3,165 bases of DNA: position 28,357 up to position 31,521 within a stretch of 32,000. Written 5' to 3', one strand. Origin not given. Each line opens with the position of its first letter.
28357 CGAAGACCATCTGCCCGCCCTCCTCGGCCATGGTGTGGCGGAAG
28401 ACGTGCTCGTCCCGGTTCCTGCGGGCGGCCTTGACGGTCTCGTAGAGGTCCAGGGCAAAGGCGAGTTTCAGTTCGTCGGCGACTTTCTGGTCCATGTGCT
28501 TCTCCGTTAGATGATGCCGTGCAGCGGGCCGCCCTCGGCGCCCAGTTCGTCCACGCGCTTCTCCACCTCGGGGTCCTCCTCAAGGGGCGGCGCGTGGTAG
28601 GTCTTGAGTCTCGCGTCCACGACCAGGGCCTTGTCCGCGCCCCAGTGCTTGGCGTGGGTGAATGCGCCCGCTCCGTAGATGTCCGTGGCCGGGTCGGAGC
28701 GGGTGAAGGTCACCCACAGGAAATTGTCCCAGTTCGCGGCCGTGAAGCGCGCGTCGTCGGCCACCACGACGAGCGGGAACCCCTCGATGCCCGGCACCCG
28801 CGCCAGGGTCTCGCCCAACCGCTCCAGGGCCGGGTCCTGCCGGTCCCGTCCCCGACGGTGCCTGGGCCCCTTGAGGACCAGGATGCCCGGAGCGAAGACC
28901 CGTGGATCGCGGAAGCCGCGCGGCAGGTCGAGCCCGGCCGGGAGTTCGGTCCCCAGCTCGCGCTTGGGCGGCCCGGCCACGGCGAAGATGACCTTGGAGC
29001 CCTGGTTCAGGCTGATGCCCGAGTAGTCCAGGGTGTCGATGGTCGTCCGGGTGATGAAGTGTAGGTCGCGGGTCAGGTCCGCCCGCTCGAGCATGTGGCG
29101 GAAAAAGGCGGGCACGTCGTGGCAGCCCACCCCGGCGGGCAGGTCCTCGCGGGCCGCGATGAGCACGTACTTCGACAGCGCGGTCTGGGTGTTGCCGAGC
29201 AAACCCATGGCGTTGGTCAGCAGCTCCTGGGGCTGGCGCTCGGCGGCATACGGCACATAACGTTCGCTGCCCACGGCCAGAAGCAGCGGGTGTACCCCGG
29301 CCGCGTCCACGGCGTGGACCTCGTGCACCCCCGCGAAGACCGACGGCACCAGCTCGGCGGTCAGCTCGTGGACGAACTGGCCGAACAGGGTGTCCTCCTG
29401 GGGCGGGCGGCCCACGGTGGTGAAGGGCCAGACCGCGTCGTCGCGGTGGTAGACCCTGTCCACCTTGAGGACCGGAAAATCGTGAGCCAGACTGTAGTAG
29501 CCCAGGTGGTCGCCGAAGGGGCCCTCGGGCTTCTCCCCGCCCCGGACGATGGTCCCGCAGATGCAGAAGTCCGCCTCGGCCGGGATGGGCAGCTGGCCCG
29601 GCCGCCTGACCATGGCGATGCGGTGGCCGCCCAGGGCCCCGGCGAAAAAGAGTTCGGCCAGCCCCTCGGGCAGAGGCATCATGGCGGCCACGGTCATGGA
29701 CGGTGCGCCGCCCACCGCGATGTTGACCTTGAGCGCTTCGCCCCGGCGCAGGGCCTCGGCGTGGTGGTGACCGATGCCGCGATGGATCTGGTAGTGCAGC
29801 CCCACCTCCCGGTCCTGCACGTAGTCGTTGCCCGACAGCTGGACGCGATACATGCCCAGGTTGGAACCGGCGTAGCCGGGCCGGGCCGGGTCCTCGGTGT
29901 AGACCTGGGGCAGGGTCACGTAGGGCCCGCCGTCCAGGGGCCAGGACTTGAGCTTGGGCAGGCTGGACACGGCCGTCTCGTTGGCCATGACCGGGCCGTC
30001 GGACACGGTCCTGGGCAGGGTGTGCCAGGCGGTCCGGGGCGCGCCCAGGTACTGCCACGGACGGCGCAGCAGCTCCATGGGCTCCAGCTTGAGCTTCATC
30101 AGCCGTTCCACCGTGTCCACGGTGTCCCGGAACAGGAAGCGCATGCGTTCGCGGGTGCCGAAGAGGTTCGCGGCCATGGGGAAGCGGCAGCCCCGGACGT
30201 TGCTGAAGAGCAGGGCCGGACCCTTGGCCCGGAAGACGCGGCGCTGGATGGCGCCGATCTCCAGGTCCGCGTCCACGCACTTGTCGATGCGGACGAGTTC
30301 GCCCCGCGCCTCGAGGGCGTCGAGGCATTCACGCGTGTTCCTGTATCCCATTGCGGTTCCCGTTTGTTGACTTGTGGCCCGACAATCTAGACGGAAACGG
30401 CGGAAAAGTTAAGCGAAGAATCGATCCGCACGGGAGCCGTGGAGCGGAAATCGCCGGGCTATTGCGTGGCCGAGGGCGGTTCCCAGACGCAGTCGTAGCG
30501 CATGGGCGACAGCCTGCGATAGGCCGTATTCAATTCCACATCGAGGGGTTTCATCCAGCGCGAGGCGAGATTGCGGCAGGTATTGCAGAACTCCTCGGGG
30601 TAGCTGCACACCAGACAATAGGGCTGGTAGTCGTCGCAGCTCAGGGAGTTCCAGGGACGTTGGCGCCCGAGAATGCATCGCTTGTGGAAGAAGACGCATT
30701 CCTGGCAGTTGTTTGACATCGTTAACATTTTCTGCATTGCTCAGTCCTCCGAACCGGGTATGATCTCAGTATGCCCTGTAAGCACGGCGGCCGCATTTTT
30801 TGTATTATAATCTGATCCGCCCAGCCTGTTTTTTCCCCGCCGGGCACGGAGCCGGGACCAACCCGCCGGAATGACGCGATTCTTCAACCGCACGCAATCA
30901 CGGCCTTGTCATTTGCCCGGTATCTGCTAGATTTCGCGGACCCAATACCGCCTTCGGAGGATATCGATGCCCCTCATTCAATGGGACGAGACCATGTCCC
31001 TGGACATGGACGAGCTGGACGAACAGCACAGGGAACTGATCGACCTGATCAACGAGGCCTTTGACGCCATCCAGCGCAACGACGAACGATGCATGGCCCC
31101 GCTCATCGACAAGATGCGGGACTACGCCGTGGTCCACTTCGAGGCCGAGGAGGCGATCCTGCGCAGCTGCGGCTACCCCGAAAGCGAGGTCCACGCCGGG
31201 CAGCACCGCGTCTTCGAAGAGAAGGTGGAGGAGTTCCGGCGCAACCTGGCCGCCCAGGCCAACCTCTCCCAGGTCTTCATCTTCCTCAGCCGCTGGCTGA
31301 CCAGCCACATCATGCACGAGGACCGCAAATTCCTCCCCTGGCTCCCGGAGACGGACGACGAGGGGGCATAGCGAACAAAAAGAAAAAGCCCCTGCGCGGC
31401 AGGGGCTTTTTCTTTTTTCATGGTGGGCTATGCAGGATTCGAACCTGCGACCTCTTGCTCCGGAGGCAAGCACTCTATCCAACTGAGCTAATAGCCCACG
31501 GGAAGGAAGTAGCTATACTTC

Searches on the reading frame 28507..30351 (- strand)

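Call 61: search_protein_families(library=pfam, proteins=[window:28507-30351:-], max_evalue=0.00001)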
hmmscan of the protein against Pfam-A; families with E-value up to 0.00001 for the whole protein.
window:28507-30351:- (614 aa): 3 families
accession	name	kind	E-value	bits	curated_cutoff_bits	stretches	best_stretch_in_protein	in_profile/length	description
PF01977.22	UbiD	-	5.6e-63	212.3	23.3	1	120-316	9-206/206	3-octaprenyl-4-hydroxybenzoate carboxy-lyase Rift-related domain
PF20696.2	UbiD_C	-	1.2e-29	103.4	24.2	1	322-456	2-125/127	3-octaprenyl-4-hydroxybenzoate carboxy-lyase C-terminal domain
PF20695.2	UbiD_N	-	8.9e-26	90.2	24.3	1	10-87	1-77/78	3-octaprenyl-4-hydroxybenzoate carboxy-lyase N-terminal domain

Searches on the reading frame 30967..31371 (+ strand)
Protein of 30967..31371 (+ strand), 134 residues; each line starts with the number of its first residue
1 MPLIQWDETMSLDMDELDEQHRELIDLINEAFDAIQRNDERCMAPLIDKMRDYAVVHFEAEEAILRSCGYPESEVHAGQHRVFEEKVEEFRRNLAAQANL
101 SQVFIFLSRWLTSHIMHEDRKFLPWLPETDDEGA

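Call 61: search_protein_families(library=pfam, proteins=[window:30967-31371:+], max_evalue=0.00001)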
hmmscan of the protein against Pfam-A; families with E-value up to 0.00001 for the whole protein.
window:30967-31371:+ (134 aa): 1 family
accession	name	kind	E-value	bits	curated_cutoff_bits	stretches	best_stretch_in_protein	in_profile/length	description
PF01814.28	Hemerythrin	-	5.2e-17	62.9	25.3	1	15-126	4-127/127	Hemerythrin HHE cation binding domain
